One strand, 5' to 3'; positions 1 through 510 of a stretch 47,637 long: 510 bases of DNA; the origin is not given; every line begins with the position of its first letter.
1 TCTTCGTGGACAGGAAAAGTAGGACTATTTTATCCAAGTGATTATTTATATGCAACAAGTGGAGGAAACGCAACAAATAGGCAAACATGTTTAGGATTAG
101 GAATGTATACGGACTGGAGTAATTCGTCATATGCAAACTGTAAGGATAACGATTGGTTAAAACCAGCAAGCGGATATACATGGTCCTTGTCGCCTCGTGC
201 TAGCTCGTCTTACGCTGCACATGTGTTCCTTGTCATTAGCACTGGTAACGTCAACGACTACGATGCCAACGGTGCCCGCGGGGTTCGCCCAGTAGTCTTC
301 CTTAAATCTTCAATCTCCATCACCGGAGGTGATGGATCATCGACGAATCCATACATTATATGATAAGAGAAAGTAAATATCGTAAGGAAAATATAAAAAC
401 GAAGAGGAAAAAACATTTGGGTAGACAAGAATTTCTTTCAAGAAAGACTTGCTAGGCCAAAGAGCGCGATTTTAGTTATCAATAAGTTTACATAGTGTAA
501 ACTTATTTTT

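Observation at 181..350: Adenine-depleted, AAC-codon-rich patch at the C-terminus of a lectin-like module: candidate DGR variable region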

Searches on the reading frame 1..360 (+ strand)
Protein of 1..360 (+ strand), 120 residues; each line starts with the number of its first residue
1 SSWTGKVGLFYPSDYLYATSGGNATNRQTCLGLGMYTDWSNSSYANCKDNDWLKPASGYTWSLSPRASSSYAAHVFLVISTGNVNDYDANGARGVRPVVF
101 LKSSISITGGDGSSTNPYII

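Call 13: search_protein_families(library=pfam, proteins=[window:1-360:+], max_evalue=1)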
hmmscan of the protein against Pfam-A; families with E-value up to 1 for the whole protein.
window:1-360:+ (120 aa): 1 family
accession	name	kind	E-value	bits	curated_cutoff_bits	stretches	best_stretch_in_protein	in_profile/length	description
PF19789.6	DUF6273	-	0.027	14.7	23.5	1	51-103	126-172/172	Domain of unknown function (DUF6273)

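Call 89: find_homologous_proteins(query=window:1-360:+, max_evalue=1e-10)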
Query window:1-360:+ (120 aa): 12 proteins with E <= 1e-10 among 29 candidates.
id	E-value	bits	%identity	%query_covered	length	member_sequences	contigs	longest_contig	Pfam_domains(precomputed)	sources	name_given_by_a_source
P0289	1.8e-33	133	58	100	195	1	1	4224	-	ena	-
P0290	7.7e-32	128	56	100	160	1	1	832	PF19789.7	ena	-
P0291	6.1e-29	118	54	100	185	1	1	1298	-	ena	-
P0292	1.2e-28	117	53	100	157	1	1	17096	-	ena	-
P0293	1.7e-28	117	54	93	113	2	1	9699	-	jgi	-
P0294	1.1e-27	114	57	93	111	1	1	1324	-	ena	-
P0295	1.2e-26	111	53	100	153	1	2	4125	-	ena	-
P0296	3.9e-23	99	47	93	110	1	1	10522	-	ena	-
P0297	7.2e-23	99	48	99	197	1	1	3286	-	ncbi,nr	ncbi:MAG: hypothetical protein SOZ04_02920, partial [Bacilli bacterium]|nr:hypothetical protein [Bac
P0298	3.1e-22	97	51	95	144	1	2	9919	-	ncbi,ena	-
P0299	9.2e-22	95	48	100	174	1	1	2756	-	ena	-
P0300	8.5e-15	73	45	99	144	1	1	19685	-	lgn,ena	-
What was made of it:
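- Tried and rejected: Only 12 short, distant hits (call 89).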
